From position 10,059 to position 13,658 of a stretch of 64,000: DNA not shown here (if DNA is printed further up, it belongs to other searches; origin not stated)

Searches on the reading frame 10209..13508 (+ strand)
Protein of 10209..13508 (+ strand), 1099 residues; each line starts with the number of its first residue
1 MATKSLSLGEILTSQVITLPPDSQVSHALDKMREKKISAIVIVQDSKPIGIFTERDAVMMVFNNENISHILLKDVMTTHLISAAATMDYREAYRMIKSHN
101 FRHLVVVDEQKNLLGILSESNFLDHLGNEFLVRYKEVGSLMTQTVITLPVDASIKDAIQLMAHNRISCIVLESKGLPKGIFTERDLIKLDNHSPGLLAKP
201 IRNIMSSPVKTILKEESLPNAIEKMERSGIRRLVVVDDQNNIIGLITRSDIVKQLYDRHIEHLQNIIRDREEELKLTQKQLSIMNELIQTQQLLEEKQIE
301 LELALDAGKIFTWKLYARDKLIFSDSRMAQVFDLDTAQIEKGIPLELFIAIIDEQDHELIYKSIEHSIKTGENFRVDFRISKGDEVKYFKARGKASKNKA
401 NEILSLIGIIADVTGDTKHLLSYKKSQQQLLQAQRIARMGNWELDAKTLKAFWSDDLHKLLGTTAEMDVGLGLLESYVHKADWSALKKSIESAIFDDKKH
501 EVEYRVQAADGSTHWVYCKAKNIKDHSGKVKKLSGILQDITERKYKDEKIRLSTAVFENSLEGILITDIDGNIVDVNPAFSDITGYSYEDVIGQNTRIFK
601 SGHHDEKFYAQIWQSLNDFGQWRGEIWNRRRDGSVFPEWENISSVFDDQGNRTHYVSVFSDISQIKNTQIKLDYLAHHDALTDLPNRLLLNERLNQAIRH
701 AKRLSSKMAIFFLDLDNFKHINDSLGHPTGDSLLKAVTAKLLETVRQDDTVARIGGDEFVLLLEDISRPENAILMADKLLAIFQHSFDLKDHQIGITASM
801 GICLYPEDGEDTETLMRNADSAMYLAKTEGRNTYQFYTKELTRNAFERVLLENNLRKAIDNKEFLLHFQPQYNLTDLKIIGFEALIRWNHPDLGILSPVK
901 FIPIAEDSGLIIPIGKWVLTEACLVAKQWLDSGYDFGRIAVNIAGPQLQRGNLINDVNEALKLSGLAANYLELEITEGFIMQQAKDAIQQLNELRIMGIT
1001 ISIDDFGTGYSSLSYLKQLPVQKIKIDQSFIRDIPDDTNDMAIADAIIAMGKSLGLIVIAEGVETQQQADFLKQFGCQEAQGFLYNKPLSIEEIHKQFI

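Call 67: search_protein_families(library=ncbifam, proteins=[window:10209-13508:+], max_evalue=1e-10)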
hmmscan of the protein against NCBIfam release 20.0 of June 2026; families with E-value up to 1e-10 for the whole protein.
window:10209-13508:+ (1099 aa): 47 families (the best 25 are shown)
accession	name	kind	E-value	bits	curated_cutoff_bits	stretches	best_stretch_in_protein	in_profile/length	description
NF045675.1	PhdiestaseDibA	equivalog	1.9e-223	743.4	980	1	483-1095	15-622/623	phosphodiesterase DibA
NF053781.1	cdiGMPphdstlr2612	equivalog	3.9e-138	462.1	1600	1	350-1095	509-1262/1268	Tlr1612 family c-di-GMP phosphodiesterase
NF007474.0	PRK10060.1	equivalog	3.1e-131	438.7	782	1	563-1095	123-651/663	cyclic di-GMP phosphodiesterase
NF008467.0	PRK11359.1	equivalog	1.3e-117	393.9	857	1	668-1095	368-789/800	oxygen-sensing cyclic-di-GMP phosphodiesterase DosP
NF007298.0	PRK09776.1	equivalog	4.9e-116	389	1135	2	434-1092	435-1100/1111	diguanylate cyclase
NF052458.1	PhdiestGepA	equivalog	3.8e-105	352.9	1200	1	665-1093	414-836/840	phosphodiesterase GepA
NF008807.1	PRK11829.1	equivalog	7e-87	292.1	733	1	666-1098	232-662/670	biofilm formation regulator HmsP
NF007423.1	PRK09966.1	equivalog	1.2e-49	169.2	325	1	664-827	227-390/390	diguanylate cyclase DgcN/YfiN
NF007839.0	PRK10551.1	equivalog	5.5e-49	167.1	461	1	852-1096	265-508/518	cyclic di-GMP phosphodiesterase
NF052596.1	RR_EAL_PvrR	equivalog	1.8e-48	165.2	580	1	851-1097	143-388/398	response regulator cyclic di-GMP phosphodiesterase PvrR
TIGR00254.1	GGDEF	domain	6.1e-44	149.7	37.4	1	673-835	2-165/168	diguanylate cyclase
NF045673.1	c-di-GMPRcptLapD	equivalog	5.4e-41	140.6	1020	1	671-1088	231-644/647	cyclic di-GMP receptor LapD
NF038266.1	diguan_SiaD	equivalog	9.3e-40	136.6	290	1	651-833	67-251/252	biofilm regulation diguanylate cyclase SiaD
TIGR00229.1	sensory_box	domain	4.8e-39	133.4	22.9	2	555-671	9-125/126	PAS domain S-box protein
NF007135.0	PRK09581.1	equivalog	4.9e-37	127.8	474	1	675-833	291-451/457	PleD family two-component system response regulator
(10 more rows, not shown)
